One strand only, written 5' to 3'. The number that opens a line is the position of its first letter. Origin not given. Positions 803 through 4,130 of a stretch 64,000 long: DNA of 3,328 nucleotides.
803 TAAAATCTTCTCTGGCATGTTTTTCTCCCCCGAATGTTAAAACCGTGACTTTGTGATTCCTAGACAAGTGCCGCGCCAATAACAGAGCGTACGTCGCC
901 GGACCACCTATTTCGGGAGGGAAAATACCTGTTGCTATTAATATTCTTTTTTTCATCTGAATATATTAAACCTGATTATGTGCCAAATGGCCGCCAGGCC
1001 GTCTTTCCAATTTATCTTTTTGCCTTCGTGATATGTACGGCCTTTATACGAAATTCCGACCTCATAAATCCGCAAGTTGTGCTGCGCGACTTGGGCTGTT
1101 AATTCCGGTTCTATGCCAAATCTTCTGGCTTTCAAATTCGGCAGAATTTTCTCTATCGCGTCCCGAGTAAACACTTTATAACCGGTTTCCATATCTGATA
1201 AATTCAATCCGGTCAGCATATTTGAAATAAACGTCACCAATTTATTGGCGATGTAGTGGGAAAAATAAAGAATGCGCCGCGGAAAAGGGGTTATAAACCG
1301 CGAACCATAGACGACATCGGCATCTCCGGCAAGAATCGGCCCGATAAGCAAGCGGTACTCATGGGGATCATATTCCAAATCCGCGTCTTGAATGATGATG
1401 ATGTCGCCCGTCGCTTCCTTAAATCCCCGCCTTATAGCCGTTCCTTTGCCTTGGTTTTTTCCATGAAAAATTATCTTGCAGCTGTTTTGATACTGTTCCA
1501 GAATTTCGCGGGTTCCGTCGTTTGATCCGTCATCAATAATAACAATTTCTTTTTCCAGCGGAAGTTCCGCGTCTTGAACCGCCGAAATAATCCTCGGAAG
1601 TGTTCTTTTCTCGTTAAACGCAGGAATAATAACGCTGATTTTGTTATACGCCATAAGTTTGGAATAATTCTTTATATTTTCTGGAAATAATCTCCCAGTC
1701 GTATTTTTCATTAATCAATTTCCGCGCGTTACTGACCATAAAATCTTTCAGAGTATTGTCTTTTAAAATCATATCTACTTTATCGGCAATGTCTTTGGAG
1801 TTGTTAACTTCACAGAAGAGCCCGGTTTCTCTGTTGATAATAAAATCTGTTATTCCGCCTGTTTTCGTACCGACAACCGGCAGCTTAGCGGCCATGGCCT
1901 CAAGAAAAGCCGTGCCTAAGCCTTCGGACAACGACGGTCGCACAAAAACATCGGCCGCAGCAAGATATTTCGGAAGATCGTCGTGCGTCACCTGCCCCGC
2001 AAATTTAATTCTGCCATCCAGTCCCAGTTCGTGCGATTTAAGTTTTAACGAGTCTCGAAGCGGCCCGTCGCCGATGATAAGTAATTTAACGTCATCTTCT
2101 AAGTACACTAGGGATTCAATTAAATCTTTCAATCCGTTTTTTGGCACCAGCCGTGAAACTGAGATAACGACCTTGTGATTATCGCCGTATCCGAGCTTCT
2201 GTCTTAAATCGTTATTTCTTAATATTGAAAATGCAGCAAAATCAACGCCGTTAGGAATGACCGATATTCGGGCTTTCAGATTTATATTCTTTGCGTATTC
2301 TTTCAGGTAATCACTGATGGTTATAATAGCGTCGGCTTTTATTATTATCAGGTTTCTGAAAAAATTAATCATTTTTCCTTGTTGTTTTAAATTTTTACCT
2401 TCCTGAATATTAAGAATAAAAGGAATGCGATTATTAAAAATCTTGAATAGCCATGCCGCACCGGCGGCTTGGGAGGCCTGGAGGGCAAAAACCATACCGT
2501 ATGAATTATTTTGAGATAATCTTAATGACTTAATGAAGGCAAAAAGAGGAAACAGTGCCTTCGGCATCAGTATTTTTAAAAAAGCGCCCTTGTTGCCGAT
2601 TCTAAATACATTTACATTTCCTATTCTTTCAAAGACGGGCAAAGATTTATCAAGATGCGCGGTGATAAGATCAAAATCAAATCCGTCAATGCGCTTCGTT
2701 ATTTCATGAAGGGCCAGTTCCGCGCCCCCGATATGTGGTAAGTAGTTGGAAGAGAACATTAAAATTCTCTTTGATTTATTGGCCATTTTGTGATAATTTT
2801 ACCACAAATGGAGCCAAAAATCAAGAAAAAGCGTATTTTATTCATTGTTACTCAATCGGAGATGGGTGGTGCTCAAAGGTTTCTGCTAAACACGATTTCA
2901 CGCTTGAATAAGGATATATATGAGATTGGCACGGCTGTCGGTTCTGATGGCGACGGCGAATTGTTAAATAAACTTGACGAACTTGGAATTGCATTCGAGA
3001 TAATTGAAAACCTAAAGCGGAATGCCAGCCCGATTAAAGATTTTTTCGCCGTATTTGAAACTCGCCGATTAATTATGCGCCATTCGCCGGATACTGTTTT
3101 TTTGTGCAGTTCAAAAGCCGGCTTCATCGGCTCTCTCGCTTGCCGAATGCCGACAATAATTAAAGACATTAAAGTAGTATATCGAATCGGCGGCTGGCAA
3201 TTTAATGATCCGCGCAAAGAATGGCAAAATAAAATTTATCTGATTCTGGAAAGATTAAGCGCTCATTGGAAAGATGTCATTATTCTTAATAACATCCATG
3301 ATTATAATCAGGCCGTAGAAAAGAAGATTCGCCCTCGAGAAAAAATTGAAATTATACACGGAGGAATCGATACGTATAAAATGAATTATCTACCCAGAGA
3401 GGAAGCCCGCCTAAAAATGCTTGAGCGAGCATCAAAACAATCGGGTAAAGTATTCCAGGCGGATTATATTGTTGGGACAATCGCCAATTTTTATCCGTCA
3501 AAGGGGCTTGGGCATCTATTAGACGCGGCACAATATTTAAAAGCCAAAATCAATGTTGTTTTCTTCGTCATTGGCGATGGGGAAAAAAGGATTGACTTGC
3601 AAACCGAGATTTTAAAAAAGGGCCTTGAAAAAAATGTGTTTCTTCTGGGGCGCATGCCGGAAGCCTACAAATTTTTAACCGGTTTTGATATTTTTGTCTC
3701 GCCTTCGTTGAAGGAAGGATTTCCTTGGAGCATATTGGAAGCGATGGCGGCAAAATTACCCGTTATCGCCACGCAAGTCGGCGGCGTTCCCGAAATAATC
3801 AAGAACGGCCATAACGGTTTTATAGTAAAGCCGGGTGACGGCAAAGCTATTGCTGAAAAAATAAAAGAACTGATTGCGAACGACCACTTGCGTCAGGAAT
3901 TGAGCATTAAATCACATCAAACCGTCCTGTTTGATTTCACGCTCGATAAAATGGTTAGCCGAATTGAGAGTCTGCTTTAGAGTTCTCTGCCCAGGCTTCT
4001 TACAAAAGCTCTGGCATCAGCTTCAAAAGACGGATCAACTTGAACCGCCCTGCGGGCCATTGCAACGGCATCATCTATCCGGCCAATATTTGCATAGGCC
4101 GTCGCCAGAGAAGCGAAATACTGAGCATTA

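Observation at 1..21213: Candidate protein O-glycosylation neighbourhood: GT2/GT4 enzymes, Wzy_C-TPR, three tandem TMTC/PMT_2-like GT-C-TPR proteins, next to S/T/P-rich secreted proteins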

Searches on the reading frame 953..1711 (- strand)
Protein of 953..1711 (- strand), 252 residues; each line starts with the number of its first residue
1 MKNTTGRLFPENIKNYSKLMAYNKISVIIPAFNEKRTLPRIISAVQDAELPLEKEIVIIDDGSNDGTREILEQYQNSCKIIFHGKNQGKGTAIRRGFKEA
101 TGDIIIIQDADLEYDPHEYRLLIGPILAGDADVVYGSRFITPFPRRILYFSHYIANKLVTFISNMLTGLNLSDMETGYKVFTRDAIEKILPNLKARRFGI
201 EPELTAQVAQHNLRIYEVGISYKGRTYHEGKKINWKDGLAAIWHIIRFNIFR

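Call 3: search_protein_families(library=pfam, proteins=[window:953-1711:-], max_evalue=0.01)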
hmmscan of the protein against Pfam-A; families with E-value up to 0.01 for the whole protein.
window:953-1711:- (252 aa): 4 families
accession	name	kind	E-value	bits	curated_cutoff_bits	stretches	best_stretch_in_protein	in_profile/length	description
PF00535.33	Glycos_transf_2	-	1e-36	126.9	23.3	1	26-189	1-167/168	Glycosyl transferase family 2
PF13641.12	Glyco_tranf_2_3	-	6.7e-07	30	27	1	25-117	3-102/230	Glycosyltransferase like family 2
PF13704.12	Glyco_tranf_2_4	-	0.00088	20.2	27.5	1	38-111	7-81/98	Glycosyl transferase family 2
PF10111.15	Glyco_tranf_2_2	-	0.0012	18.8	27.3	1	26-111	1-91/276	Glycosyltransferase like family 2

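Call 10: search_protein_families(library=ncbifam, proteins=[window:953-1711:-], max_evalue=0.01)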
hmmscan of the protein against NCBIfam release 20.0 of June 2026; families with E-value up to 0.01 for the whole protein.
window:953-1711:- (252 aa): 24 families
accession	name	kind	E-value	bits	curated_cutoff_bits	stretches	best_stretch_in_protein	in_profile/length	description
TIGR04182.1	glyco_TIGR04182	equivalog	1.4e-34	119.8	325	1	25-248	2-217/293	S-layer glycoprotein N-glycosyltransferase AglJ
NF007986.1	PRK10714.1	equivalog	2.8e-19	69.3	529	1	22-213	5-194/316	undecaprenyl-phosphate 4-deoxy-4-formamido-L-arabinose transferase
TIGR03937.1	PgaC_IcaA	equivalog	9.8e-18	64.3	422.3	1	14-123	36-147/407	poly-beta-1,6-N-acetyl-D-glucosamine synthase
NF047588.1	GlcsyltransPgfSStrep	equivalog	4.3e-17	62.3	500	1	24-198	2-176/308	glycosyltransferase PgfS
NF010496.0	PRK13915.1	equivalog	4.3e-17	62.1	262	1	16-130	24-146/307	glucosyl-3-phosphoglycerate synthase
NF058614.1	PPMAGASynPpgS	equivalog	1.1e-16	60.9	370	1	26-221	3-195/226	polyprenyl-phospho-N-acetylgalactosaminyl synthase PpgS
NF007482.0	PRK10073.1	equivalog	6.1e-16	58.3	423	1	22-134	5-118/334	glycosyltransferase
NF041875.1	EPS_EpsD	equivalog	1.8e-15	57.1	370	1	25-119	1-97/325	exopolysaccharide biosynthesis glycosyltransferase EpsD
TIGR04283.1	glyco_like_mftF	equivalog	8.3e-15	55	182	1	25-129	1-99/221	TIGR04283 family arsenosugar biosynthesis glycosyltransferase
NF041391.1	DPhHxTase_Halo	equivalog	7.3e-13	48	375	1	31-226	3-187/213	dolichyl-phosphate hexose transferase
NF047683.1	TeichurnBiosyTuaG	equivalog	1e-11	45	400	1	23-116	6-101/252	teichuronic acid biosynthesis protein TuaG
TIGR03965.1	mycofact_glyco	equivalog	1.2e-11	44.2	280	1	22-125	73-178/467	mycofactocin biosynthesis glycosyltransferase MftF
NF038302.1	EPS_HpsE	equivalog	1.7e-09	37.1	300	1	24-111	2-96/307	hormogonium polysaccharide biosynthesis glycosyltransferase HpsE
TIGR03469.1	HpnB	hypoth_equivalog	6.3e-09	35.3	379.25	1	8-133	29-167/386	hopene-associated glycosyltransferase HpnB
TIGR03111.1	glyc2_xrt_Gpos1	hypoth_equivalog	2.4e-08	33.2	363.95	1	12-112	38-142/439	TIGR03111 family XrtG-associated glycosyltransferase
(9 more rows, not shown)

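Call 41: search_solved_structures(query=window:956-1711:-, max_evalue=0.001)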
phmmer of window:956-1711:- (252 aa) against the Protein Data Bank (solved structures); distinct sequences matched with E-value up to 0.001: 32.
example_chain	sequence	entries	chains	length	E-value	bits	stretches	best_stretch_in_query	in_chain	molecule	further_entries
5mlz_A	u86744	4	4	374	2.7e-20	75.9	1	23-158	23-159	Dolichol monophosphate mannose synthase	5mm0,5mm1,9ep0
9hwj_A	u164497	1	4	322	2e-16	63.2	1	22-190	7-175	Undecaprenyl-phosphate 4-deoxy-4-formamido-L-arabinose transferase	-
9bhc_C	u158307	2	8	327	7.2e-15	58.1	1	23-190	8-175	Undecaprenyl-phosphate 4-deoxy-4-formamido-L-arabinose transferase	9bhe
8vxh_A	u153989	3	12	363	8.6e-15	57.9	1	23-190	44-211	Undecaprenyl-phosphate 4-deoxy-4-formamido-L-arabinose transferase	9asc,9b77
2z87_A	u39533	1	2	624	1.9e-12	50.2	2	22-118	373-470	Chondroitin synthase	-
2z86_A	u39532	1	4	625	1.9e-12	50.2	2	22-118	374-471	Chondroitin synthase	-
6p61_A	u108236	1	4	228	3.1e-11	46.2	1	24-122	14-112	Glycosyltransferase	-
5eke_A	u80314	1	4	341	1.6e-10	43.9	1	18-142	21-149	Uncharacterized glycosyltransferase sll0501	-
5ekp_C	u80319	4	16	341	1.6e-10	43.9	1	18-142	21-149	Uncharacterized glycosyltransferase sll0501 | Glycosyltransferase sll0501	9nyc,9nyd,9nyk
9nye_A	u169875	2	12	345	1.7e-10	43.8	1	18-142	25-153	Glycosyltransferase sll0501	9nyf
4y6n_A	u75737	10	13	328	1.3e-09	40.9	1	21-145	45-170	Glucosyl-3-phosphoglycerate synthase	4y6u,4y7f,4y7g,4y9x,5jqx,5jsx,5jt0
3e25_A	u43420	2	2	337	1.4e-09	40.8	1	21-145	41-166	Putative uncharacterized protein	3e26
4ddz_A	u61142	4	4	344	1.5e-09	40.7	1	21-145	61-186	GLUCOSYL-3-PHOSPHOGLYCERATE SYNTHASE (GpgS) | Glucosyl-3-phosphoglycerate synthase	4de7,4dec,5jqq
3bcv_A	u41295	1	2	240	3.5e-09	39.5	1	23-125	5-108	Putative glycosyltransferase protein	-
7pdo_A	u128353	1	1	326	9.4e-09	38.1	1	21-131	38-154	Glucosyl-3-phosphoglycerate synthase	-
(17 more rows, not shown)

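Call 59: find_encoding_contigs(protein=window:953-1654:-, flank=10000, max_places=2)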
Protein window:953-1654:- (233 aa): 24 contigs read that carry it; 2 places shown.
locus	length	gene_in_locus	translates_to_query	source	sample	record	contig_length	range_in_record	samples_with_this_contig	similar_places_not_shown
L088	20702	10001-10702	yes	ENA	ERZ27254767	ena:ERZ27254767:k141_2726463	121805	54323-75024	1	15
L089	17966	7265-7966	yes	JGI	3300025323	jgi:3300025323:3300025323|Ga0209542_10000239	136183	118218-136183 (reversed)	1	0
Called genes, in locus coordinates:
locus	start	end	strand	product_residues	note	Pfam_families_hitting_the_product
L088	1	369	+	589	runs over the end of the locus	PF08409:TMTC_DUF1736 (weak), PF12895:ANAPC3 (faint), PF07719:TPR_2 (faint), PF13174:TPR_6 (faint), PF14559:TPR_19, PF13424:TPR_12 (weak), PF13424:TPR_12 (weak), PF14559:TPR_19, +9 more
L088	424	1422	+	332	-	-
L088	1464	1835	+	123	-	-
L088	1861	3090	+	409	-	-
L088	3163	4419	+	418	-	PF23500:DUF7133, PF22807:TrAA12, PF07995:GSDH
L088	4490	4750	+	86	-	-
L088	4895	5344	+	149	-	PF00293:NUDIX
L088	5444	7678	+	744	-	PF13371:TPR_9 (faint), PF04932:Wzy_C, PF13176:TPR_7 (faint), PF21033:RMD1-3, PF00515:TPR_1, PF07719:TPR_2, PF13181:TPR_8, PF13414:TPR_11 (weak), +7 more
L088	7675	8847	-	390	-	PF13439:Glyco_transf_4, PF00534:Glycos_transf_1, PF13692:Glyco_trans_1_4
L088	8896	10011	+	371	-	PF13439:Glyco_transf_4, PF13579:Glyco_trans_4_4 (weak), PF00534:Glycos_transf_1, PF13692:Glyco_trans_1_4, PF13524:Glyco_trans_1_2 (weak), PF20706:GT4-conflict (weak)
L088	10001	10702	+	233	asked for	PF00535:Glycos_transf_2, PF13641:Glyco_tranf_2_3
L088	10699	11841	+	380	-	PF20706:GT4-conflict, PF13439:Glyco_transf_4, PF13579:Glyco_trans_4_4, PF00534:Glycos_transf_1, PF13692:Glyco_trans_1_4, PF13524:Glyco_trans_1_2 (weak)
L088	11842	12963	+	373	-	PF00534:Glycos_transf_1, PF20706:GT4-conflict, PF13692:Glyco_trans_1_4, PF13524:Glyco_trans_1_2 (weak)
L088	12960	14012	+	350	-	PF00534:Glycos_transf_1, PF13692:Glyco_trans_1_4, PF13524:Glyco_trans_1_2 (weak)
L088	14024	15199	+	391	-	PF00534:Glycos_transf_1, PF13692:Glyco_trans_1_4, PF13524:Glyco_trans_1_2 (weak)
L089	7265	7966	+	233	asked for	PF00535:Glycos_transf_2, PF13641:Glyco_tranf_2_3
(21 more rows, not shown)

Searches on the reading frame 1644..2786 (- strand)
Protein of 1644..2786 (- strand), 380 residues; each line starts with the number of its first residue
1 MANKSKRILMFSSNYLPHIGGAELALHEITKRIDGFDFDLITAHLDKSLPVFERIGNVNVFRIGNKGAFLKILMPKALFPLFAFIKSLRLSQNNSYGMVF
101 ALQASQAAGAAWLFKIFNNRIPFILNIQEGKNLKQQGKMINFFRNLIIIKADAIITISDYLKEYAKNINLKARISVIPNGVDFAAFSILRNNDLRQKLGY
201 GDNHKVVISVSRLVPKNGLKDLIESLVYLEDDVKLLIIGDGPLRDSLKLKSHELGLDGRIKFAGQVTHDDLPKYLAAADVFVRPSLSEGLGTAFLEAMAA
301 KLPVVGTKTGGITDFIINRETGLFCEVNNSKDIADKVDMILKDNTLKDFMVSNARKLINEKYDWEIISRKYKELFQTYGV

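Call 3: search_protein_families(library=pfam, proteins=[window:1644-2786:-], max_evalue=0.01)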
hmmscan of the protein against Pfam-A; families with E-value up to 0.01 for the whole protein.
window:1644-2786:- (380 aa): 6 families
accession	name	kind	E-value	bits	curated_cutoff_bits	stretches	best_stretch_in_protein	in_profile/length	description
PF00534.26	Glycos_transf_1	-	2e-43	148.4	26.4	1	193-356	4-171/172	Glycosyl transferases group 1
PF13692.12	Glyco_trans_1_4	-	2e-33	116.1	27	1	205-343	2-142/142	Glycosyl transferases group 1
PF13439.12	Glyco_transf_4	-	7e-09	36.4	28.5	1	19-183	1-168/170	Glycosyltransferase Family 4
PF20706.3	GT4-conflict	-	1.5e-06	27.9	26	1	269-365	273-379/385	Family 4 Glycosyltransferase in conflict systems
PF13524.12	Glyco_trans_1_2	-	5.5e-06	26.8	25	1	232-365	14-136/144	Glycosyl transferase-like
PF13579.12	Glyco_trans_4_4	-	6.7e-06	27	29.7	1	35-180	18-158/158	Glycosyl transferase 4-like domain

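Call 58: search_protein_families(library=ncbifam, proteins=[window:1647-2786:-], max_evalue=0.001)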
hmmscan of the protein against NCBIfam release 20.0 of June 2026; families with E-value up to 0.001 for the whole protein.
window:1647-2786:- (380 aa): 49 families (the best 25 are shown)
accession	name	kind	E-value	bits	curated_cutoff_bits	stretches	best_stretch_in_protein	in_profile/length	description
TIGR03999.1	thiol_BshA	equivalog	1.6e-40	139.2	273.7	1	146-377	140-372/375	N-acetyl-alpha-D-glucosaminyl L-malate synthase BshA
NF047684.1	TeichurnBiosyTuaC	equivalog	1.6e-39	136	550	1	147-375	161-386/391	teichuronic acid biosynthesis protein TuaC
TIGR03088.1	stp2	hypoth_equivalog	2.2e-37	129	409.05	1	137-377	123-372/374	TIGR03088 family PEP-CTERM/XrtA system glycosyltransferase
NF041876.1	EPS_EpsE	equivalog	1.2e-32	113.6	400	1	160-365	172-383/389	exopolysaccharide biosynthesis GT4 family glycosyltransferase EpsE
TIGR04063.1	stp3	hypoth_equivalog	1.6e-31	109.6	442.05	1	144-377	151-394/397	TIGR04063 family PEP-CTERM/XrtA system glycosyltransferase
TIGR02149.1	glgA_Coryne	subfamily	9.6e-29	100.7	302.4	1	148-376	142-388/391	glycogen synthase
NF012028.0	PRK15484.1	subfamily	3.7e-27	95.4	618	1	139-376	128-376/380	lipopolysaccharide N-acetylglucosaminyltransferase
TIGR04157.1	glyco_rSAM_CFB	subfamily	5.4e-26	91.5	400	1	125-375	142-406/406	TIGR04157 family glycosyltransferase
NF053787.1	GlcN_PG_synth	equivalog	3.3e-24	85.4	480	1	148-372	141-353/361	N-acetylglucosaminyl phosphatidylglycerol synthase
NF038298.1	EPS_HpsO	equivalog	1.9e-23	82.9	575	1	147-376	143-385/388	hormogonium polysaccharide biosynthesis glycosyltransferase HpsO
NF046085.1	XrtY_assoc_Gly1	equivalog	2e-23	82.9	400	1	148-377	158-383/387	XrtY-associated glycosyltransferase XYAG1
NF038295.1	EPS_HpsP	equivalog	1.1e-22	80.5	550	1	131-376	137-385/388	hormogonium polysaccharide biosynthesis glycosyltransferase HpsP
NF049988.1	MGlcDAGSynMgs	equivalog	1.7e-22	80.4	400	1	153-376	155-385/398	alpha-monoglucosyldiacylglycerol synthase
TIGR04047.1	MSMEG_0565_glyc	hypoth_equivalog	2.5e-22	79.5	259.85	1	148-375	136-371/373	MSMEG_0565 family glycosyltransferase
NF041010.1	glycosy_Agl16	equivalog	4.8e-22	78.3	575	1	133-377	116-350/352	glycosylation protein Agl16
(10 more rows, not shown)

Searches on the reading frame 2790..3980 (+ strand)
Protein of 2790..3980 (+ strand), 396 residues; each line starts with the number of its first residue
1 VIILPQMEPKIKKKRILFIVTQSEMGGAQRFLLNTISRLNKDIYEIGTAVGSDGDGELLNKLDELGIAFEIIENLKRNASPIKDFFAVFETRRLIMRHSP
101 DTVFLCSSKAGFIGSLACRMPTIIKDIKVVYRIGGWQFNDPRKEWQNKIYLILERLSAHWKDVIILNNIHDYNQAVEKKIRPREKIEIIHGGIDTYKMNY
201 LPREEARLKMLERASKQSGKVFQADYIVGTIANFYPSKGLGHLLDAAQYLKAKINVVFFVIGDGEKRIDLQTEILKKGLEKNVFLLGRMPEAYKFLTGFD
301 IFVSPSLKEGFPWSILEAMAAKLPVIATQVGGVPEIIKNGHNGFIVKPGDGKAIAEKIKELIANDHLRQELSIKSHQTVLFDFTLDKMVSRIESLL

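Call 3: search_protein_families(library=pfam, proteins=[window:2790-3980:+], max_evalue=0.01)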
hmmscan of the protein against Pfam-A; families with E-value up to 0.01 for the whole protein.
window:2790-3980:+ (396 aa): 6 families
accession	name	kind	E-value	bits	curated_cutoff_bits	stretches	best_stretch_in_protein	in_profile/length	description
PF00534.26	Glycos_transf_1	-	1.2e-40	139.3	26.4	1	216-373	6-167/172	Glycosyl transferases group 1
PF13692.12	Glyco_trans_1_4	-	1.6e-36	126.1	27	1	227-364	3-142/142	Glycosyl transferases group 1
PF13439.12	Glyco_transf_4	-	6.4e-10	39.7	28.5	1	25-195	1-168/170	Glycosyltransferase Family 4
PF13524.12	Glyco_trans_1_2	-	0.00012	22.5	25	1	291-392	39-142/144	Glycosyl transferase-like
PF20706.3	GT4-conflict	-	0.00023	20.7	26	1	297-340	280-323/385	Family 4 Glycosyltransferase in conflict systems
PF13579.12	Glyco_trans_4_4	-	0.0012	19.6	29.7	1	62-191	35-157/158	Glycosyl transferase 4-like domain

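Call 58: search_protein_families(library=ncbifam, proteins=[window:2790-3977:+], max_evalue=0.001)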
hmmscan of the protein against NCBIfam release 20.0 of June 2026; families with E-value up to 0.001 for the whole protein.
window:2790-3977:+ (396 aa): 39 families (the best 25 are shown)
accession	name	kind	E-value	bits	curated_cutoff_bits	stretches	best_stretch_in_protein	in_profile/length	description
TIGR03088.1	stp2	hypoth_equivalog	1.6e-36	126.2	409.05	1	15-394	3-368/374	TIGR03088 family PEP-CTERM/XrtA system glycosyltransferase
TIGR03999.1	thiol_BshA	equivalog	2.5e-32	112.3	273.7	1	174-394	157-368/375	N-acetyl-alpha-D-glucosaminyl L-malate synthase BshA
NF041876.1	EPS_EpsE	equivalog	1.4e-28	100.2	400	1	223-386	212-383/389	exopolysaccharide biosynthesis GT4 family glycosyltransferase EpsE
NF047684.1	TeichurnBiosyTuaC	equivalog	6.5e-24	84.6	550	1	223-387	217-377/391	teichuronic acid biosynthesis protein TuaC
TIGR04063.1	stp3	hypoth_equivalog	6.6e-21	74.6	442.05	1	182-380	178-376/397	TIGR04063 family PEP-CTERM/XrtA system glycosyltransferase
TIGR02149.1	glgA_Coryne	subfamily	3.1e-19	69.4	302.4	1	182-389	167-380/391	glycogen synthase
NF047880.1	glyco_SdgA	exception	6.9e-18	64.5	800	1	166-379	263-471/488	serine-aspartate repeat adhesin O-glycosyltransferase SdgA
NF050063.1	ProtGlycPglJ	equivalog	2.4e-17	63.2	500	1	244-380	211-348/363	N-acetylgalactosamine-N,N'-diacetylbacillosaminyl-diphospho-undecaprenol 4-alpha-N-acetylgalactosaminyltransferase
NF038298.1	EPS_HpsO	equivalog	5.7e-17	61.6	575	1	218-386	194-374/388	hormogonium polysaccharide biosynthesis glycosyltransferase HpsO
TIGR04005.1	wcaL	equivalog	5.8e-15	55.1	537.6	1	212-395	213-402/406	colanic acid biosynthesis glycosyltransferase WcaL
NF050056.1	ProtGlycPglH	equivalog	1.6e-14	53.8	600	1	250-387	204-341/354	GalNAc-alpha-(1->4)-GalNAc-alpha-(1->3)-diNAcBac-PP-undecaprenol alpha-1,4-N-acetyl-D-galactosaminyltransferase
TIGR02470.1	sucr_synth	equivalog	1.2e-13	50.1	810.4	1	293-364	637-709/784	sucrose synthase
TIGR03449.1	mycothiol_MshA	equivalog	1.5e-13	50.5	462.5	1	161-377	165-382/406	D-inositol-3-phosphate glycosyltransferase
NF007396.0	PRK09922.1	equivalog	5.1e-13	48.6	385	1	228-381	188-343/361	lipopolysaccharide 1,6-galactosyltransferase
TIGR02472.1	sucr_P_syn_N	equivalog_domain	5.2e-13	48.6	576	1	289-391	330-433/439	sucrose-phosphate synthase, putative, glycosyltransferase domain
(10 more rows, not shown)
